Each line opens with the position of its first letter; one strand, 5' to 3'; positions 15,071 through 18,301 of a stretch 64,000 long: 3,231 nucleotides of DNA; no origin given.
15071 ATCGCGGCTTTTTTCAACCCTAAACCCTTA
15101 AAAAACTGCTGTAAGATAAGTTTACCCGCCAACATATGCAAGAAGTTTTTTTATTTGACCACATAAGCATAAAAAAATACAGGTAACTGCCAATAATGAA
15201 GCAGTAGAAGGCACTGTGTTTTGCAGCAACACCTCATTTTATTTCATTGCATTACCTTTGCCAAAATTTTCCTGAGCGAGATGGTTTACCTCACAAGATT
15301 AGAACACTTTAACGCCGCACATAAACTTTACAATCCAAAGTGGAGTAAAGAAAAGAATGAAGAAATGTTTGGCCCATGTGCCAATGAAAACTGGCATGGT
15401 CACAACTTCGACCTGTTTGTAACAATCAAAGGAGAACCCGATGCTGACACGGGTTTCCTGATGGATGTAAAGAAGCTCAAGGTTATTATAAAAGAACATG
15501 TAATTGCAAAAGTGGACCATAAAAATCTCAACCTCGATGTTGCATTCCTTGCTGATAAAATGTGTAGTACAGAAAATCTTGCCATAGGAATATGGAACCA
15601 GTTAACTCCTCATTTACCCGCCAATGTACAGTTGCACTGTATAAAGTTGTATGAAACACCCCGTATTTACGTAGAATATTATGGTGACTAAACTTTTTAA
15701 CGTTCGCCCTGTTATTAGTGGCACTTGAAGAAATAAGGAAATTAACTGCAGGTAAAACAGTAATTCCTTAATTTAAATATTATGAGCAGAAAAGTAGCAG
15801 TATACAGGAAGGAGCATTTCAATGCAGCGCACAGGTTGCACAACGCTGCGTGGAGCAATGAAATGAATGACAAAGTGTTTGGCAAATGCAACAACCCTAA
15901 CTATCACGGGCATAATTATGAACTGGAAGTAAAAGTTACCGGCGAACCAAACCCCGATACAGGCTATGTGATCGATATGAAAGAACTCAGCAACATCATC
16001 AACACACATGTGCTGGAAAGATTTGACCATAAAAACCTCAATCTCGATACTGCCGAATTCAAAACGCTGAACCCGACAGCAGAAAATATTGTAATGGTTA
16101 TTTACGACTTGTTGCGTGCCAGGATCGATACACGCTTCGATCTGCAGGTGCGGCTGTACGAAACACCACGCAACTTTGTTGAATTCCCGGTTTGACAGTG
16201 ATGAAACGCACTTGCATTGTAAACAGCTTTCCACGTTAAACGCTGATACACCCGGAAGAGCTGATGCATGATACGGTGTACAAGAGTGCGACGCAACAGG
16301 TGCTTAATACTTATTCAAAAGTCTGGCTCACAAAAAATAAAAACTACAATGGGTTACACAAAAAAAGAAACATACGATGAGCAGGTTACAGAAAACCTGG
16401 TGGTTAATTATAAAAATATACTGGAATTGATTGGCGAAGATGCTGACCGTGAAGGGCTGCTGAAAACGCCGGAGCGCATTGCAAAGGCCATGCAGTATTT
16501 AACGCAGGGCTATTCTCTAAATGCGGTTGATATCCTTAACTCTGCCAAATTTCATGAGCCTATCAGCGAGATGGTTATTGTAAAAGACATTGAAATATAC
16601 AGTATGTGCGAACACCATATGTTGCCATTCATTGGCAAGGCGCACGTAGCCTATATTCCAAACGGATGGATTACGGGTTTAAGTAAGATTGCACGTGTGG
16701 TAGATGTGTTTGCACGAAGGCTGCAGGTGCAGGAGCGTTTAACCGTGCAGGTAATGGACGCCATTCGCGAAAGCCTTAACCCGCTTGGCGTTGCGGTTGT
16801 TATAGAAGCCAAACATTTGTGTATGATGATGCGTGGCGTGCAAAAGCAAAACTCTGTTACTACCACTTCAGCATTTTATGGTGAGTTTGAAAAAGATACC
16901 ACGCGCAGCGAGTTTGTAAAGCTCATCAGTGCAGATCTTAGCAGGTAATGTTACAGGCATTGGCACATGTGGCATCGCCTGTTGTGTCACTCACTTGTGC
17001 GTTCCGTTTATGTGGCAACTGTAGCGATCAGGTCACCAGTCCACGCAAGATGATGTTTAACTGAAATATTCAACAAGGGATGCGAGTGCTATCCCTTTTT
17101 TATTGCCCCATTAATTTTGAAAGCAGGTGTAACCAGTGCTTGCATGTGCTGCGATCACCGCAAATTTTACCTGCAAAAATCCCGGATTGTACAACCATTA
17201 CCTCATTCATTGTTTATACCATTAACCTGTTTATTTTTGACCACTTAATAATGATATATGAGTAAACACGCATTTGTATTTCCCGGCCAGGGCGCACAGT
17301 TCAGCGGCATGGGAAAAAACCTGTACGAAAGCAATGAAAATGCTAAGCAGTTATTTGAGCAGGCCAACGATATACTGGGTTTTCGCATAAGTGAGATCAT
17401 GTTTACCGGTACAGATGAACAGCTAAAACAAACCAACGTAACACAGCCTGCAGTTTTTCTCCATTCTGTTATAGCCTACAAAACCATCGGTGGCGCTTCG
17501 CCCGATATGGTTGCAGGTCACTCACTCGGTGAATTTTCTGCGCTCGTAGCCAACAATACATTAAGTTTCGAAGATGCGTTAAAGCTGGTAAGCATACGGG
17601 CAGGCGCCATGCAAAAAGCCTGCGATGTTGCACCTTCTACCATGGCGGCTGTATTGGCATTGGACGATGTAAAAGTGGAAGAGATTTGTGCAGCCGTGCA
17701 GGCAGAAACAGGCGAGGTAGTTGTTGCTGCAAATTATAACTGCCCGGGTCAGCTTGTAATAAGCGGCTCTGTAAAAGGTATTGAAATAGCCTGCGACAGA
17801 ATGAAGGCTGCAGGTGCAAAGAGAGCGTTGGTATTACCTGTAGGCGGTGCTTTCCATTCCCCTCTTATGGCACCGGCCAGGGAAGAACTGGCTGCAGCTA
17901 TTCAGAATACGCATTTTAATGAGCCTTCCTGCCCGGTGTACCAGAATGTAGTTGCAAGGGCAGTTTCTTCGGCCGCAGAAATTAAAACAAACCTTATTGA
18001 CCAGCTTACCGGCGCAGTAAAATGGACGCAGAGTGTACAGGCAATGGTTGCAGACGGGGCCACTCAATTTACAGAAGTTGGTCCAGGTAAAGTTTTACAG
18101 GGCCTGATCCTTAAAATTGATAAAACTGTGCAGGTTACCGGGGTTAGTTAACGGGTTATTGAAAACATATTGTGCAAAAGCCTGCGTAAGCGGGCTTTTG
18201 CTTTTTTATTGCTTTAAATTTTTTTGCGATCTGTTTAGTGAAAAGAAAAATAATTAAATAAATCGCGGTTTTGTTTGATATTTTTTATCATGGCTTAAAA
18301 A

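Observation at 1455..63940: Very dense family of 60-100 bp interspersed intergenic repeats with an asymmetric 19-nt core (at least 27 copies in 64 kb)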

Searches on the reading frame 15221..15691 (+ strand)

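Call 21: search_protein_families(library=pfam, proteins=[window:15221-15691:+])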
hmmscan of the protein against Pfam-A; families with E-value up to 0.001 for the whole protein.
window:15221-15691:+ (156 aa): 1 family
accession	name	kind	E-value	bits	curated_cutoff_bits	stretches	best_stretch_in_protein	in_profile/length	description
PF01242.24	PTPS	-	7.1e-31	107.1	22.4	1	24-155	2-120/121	6-pyruvoyl tetrahydropterin synthase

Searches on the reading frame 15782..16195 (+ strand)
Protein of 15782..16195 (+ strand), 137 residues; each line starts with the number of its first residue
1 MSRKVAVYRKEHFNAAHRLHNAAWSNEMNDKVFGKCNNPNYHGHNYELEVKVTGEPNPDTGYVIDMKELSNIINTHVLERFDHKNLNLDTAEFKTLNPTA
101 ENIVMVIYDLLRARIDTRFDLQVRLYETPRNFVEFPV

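Call 78: search_protein_families(library=pfam, proteins=[window:15782-16195:+], max_evalue=0.00001)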
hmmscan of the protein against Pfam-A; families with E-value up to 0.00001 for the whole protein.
window:15782-16195:+ (137 aa): 1 family
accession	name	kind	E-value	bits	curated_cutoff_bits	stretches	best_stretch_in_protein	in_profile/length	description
PF01242.24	PTPS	-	3e-35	121.3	22.4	1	7-135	2-118/121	6-pyruvoyl tetrahydropterin synthase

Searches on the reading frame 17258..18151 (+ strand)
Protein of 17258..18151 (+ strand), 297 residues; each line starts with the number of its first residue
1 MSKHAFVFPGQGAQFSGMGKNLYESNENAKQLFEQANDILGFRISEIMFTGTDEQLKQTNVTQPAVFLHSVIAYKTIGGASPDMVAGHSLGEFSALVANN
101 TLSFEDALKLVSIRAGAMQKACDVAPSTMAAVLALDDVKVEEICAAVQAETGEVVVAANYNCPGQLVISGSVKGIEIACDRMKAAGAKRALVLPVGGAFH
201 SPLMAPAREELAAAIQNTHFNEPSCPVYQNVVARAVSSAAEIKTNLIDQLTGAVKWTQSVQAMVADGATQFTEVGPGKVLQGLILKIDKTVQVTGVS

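Call 75: search_protein_families(library=pfam, proteins=[window:17258-18151:+], max_evalue=0.00001)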
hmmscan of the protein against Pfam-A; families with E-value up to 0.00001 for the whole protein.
window:17258-18151:+ (297 aa): 1 family
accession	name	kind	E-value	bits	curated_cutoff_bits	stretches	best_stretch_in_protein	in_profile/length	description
PF00698.26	Acyl_transf_1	-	7.4e-39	134.5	32.7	1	6-281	2-272/319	Acyl transferase domain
